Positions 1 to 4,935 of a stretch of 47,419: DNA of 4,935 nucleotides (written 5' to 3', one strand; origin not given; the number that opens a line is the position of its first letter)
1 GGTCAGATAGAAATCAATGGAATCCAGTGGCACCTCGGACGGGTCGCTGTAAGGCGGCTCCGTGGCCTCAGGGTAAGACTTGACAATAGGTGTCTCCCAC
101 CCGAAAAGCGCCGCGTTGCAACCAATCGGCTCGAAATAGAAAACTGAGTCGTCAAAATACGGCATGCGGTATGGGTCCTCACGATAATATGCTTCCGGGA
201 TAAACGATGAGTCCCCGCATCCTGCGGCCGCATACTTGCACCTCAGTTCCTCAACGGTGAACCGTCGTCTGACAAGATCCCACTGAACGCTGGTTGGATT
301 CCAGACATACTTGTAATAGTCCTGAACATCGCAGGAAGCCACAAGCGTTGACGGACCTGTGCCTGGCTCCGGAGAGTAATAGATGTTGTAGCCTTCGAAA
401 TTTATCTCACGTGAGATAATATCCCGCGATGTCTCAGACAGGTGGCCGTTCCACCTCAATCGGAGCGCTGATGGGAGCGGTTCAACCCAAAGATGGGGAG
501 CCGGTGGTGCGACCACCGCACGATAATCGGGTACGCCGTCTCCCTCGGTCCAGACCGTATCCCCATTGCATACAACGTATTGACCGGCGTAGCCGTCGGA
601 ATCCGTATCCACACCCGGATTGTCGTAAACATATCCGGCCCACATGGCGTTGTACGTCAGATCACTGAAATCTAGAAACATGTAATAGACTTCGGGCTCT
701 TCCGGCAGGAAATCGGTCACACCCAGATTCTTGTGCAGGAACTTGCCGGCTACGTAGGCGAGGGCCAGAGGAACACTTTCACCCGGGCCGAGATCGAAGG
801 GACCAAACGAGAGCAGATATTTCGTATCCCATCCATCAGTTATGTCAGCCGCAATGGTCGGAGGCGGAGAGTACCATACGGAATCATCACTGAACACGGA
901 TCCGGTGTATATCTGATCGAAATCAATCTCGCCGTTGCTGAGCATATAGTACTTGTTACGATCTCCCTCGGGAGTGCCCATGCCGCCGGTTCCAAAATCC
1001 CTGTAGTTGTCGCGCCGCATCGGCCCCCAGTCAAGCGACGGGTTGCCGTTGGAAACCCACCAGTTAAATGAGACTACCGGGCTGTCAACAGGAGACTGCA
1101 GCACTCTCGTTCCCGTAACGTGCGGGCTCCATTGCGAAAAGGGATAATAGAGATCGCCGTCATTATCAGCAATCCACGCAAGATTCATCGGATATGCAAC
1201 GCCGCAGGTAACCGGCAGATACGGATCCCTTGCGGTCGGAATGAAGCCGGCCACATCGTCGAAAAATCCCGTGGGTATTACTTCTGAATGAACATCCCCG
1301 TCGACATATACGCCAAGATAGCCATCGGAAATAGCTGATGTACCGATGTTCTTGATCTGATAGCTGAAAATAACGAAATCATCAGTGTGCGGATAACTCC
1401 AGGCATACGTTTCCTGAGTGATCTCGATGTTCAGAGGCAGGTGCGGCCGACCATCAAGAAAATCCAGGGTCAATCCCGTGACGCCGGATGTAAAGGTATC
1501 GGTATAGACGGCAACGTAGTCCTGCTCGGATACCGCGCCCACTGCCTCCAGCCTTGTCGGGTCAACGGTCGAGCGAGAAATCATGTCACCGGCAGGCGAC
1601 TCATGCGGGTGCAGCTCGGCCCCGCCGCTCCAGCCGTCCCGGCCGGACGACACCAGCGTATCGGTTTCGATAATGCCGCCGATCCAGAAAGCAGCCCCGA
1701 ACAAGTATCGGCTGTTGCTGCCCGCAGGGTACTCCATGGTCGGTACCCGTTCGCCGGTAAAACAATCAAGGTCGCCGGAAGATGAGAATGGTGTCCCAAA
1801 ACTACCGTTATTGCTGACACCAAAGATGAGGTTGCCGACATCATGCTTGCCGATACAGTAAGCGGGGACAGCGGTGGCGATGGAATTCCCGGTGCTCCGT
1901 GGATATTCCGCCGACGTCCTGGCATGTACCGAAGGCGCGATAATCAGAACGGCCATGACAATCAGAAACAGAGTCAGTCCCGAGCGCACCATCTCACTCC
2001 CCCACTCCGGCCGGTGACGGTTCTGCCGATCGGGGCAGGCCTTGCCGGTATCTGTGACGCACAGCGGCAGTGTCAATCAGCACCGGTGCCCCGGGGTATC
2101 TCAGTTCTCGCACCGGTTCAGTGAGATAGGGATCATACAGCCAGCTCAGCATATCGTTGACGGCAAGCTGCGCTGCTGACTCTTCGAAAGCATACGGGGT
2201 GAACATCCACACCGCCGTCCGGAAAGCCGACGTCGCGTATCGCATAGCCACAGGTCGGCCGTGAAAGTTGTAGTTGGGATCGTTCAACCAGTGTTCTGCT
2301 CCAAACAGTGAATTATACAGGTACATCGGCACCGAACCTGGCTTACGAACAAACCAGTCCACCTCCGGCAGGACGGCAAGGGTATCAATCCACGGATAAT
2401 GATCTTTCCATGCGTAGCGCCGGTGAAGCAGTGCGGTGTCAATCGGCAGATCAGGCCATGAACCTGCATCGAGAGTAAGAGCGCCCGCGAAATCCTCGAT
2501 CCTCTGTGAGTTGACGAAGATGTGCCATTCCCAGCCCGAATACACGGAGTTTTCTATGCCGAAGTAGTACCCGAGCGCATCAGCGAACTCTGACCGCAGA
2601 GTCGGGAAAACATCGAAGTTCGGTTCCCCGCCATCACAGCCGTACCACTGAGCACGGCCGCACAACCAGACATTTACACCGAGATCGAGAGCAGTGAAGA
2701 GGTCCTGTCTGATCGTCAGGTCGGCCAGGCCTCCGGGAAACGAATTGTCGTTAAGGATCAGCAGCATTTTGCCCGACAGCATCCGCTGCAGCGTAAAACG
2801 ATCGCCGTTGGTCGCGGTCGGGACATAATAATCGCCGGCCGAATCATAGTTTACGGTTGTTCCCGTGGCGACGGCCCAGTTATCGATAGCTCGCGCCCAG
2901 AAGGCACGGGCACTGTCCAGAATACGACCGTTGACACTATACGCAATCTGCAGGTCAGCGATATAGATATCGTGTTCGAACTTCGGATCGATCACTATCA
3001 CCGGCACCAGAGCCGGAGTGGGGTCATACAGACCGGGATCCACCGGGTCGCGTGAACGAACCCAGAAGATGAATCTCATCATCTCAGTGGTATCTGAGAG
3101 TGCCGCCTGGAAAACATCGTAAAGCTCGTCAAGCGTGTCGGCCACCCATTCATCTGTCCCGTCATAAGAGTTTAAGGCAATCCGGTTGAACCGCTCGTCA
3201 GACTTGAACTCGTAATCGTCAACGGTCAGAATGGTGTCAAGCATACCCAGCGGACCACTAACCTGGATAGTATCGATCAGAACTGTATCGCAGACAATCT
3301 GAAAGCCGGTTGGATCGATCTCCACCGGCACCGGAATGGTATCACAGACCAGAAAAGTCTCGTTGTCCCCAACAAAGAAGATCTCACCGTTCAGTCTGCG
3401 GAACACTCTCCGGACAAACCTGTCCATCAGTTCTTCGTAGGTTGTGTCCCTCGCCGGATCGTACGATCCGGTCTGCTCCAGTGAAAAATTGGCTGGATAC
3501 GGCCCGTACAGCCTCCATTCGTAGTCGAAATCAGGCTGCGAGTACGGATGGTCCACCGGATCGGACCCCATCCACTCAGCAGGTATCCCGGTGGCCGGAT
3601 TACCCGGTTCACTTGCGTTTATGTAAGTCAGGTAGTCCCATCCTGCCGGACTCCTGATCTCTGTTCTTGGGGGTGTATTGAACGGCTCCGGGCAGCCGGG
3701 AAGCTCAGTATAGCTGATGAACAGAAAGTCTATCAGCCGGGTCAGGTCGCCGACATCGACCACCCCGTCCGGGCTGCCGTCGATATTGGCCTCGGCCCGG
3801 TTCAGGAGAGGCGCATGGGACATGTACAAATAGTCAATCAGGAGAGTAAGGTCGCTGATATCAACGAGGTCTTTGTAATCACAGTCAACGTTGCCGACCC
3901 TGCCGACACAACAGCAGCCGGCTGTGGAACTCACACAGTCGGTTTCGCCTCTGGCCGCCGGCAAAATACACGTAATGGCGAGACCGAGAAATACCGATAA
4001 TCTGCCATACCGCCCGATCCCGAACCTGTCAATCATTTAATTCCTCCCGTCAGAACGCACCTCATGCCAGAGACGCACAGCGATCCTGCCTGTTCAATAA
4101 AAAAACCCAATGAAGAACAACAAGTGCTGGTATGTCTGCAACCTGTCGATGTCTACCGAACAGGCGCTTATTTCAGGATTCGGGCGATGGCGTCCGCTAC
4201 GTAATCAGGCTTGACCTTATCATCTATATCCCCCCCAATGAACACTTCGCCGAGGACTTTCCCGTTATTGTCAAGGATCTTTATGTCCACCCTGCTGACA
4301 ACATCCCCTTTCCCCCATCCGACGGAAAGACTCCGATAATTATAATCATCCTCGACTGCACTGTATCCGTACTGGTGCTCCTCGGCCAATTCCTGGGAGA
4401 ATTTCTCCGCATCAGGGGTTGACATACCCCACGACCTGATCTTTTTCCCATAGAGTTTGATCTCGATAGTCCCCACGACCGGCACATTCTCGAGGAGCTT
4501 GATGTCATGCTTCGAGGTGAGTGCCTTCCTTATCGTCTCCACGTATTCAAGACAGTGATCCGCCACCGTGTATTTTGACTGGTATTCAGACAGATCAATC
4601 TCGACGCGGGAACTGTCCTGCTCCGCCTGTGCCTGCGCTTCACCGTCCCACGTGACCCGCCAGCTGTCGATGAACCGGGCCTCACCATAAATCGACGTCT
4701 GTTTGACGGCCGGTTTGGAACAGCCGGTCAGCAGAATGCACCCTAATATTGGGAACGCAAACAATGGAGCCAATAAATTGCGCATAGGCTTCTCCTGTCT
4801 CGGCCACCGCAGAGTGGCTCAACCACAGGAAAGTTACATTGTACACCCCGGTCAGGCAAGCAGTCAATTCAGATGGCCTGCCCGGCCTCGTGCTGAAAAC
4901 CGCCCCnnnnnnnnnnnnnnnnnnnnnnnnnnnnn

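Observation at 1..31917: A ~32-kb island of co-oriented giant secreted proteins, five of them peptidases of four families, nine sharing one dockerin-like module: candidate cellulosome-like protease assembly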

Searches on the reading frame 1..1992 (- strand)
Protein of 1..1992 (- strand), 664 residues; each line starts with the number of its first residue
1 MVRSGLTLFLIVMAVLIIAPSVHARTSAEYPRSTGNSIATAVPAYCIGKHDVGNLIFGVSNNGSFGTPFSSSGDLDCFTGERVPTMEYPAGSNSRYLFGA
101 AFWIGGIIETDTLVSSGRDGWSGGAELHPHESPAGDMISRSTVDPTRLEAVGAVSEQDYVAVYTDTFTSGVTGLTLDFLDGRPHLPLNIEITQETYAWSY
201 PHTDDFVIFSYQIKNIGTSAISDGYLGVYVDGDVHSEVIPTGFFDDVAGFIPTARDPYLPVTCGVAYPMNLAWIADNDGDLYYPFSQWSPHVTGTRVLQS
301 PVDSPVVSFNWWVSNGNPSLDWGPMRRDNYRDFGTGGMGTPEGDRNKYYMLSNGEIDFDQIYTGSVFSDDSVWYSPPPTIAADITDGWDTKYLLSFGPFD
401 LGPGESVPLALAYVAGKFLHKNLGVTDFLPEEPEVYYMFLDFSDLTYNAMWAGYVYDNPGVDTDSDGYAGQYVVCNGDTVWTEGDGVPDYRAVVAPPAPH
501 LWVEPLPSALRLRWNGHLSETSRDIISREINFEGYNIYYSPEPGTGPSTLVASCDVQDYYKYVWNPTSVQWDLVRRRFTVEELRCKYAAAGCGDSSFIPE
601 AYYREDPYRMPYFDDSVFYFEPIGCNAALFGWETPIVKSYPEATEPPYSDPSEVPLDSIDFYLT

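Call 6: search_protein_families(library=pfam, proteins=[window:1-1992:-], max_evalue=0.01)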
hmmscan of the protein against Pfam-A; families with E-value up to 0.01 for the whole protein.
window:1-1992:- (664 aa): 0 families

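Call 35: search_protein_families(library=pfam, proteins=[window:1-1992:-], max_evalue=10)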
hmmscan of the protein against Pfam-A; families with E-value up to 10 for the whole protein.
window:1-1992:- (664 aa): 1 family
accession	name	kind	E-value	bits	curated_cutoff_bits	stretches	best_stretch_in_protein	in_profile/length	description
PF07705.17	CARDB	-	0.11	13.2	22.7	1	193-236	7-50/101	CARDB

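Call 78: search_protein_families(library=ncbifam, proteins=[window:1-1992:-], max_evalue=0.01)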
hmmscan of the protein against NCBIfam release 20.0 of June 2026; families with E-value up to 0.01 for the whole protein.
window:1-1992:- (664 aa): 0 families

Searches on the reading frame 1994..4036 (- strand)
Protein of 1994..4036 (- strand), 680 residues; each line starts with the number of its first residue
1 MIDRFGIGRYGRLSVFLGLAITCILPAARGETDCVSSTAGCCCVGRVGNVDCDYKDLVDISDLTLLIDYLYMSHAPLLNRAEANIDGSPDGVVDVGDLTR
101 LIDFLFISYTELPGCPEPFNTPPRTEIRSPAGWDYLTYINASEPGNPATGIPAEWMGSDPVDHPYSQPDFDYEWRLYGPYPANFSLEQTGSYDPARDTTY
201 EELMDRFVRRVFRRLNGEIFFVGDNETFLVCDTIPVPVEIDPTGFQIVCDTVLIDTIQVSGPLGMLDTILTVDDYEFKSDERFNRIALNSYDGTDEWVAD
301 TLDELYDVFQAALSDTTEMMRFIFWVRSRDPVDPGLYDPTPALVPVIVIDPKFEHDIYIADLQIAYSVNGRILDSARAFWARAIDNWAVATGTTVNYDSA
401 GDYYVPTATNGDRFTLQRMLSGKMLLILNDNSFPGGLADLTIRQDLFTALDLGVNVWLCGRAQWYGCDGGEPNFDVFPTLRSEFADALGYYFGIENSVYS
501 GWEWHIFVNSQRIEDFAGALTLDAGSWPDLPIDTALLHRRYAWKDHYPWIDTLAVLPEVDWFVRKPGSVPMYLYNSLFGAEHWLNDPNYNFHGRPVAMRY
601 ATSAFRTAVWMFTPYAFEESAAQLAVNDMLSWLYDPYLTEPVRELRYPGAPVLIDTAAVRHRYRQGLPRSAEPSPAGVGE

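Call 6: search_protein_families(library=pfam, proteins=[window:1994-4036:-], max_evalue=0.01)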
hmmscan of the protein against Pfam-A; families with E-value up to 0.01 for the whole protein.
window:1994-4036:- (680 aa): 0 families

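Call 35: search_protein_families(library=pfam, proteins=[window:1994-4036:-], max_evalue=10)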
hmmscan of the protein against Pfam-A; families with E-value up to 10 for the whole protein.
window:1994-4036:- (680 aa): 1 family
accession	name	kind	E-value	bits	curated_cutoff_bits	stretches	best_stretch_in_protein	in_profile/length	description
PF00404.24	Dockerin_1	-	0.22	12.2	22.9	1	56-105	8-56/57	Dockerin type I domain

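Call 51: find_encoding_contigs(protein=window:1994-4036:-, flank=10000, max_places=3)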
Protein window:1994-4036:- (680 aa): no gene with exactly this product is on record in the collection.

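Call 78: search_protein_families(library=ncbifam, proteins=[window:1994-4036:-], max_evalue=0.01)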
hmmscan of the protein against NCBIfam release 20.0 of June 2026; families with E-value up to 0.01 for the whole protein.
window:1994-4036:- (680 aa): 0 families

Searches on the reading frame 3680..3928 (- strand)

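Call 9: search_protein_families(library=pfam, proteins=[window:3680-3928:-], max_evalue=10)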
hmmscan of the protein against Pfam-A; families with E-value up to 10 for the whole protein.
seq(83 aa): 1 family
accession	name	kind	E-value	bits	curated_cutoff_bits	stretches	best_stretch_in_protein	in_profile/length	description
PF00404.24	Dockerin_1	-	0.0076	16.9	22.9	1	17-69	5-56/57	Dockerin type I domain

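Call 10: search_protein_families(library=ncbifam, proteins=[window:3680-3928:-], max_evalue=10)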
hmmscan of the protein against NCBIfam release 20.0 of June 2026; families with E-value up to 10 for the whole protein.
seq(83 aa): 1 family
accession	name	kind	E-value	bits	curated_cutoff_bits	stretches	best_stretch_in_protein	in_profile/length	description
NF045500.1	Omp28_seleno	equivalog_domain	0.12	11.7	200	1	12-69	322-375/377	Omp28-related selenoprotein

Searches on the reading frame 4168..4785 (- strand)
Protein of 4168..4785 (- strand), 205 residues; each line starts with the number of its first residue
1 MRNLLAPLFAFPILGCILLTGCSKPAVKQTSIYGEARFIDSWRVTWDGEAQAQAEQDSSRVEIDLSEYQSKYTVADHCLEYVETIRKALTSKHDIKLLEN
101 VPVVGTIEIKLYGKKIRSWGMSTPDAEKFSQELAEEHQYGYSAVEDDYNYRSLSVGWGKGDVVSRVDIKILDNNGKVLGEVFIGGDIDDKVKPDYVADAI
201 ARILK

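Call 6: search_protein_families(library=pfam, proteins=[window:4168-4785:-], max_evalue=0.01)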
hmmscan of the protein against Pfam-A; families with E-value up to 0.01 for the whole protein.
window:4168-4785:- (205 aa): 0 families

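Call 35: search_protein_families(library=pfam, proteins=[window:4168-4785:-], max_evalue=10)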
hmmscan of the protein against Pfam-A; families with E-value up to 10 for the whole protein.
window:4168-4785:- (205 aa): 1 family
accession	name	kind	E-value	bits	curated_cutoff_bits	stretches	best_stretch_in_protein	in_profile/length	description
PF14366.11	DUF4410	-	0.045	14.2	26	1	153-183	81-112/120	Domain of unknown function (DUF4410)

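Call 52: find_encoding_contigs(protein=window:4168-4785:-, flank=10000, max_places=3)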
Protein window:4168-4785:- (205 aa): no gene with exactly this product is on record in the collection.

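Call 78: search_protein_families(library=ncbifam, proteins=[window:4168-4785:-], max_evalue=0.01)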
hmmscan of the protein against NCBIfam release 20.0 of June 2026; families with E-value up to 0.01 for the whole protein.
window:4168-4785:- (205 aa): 0 families
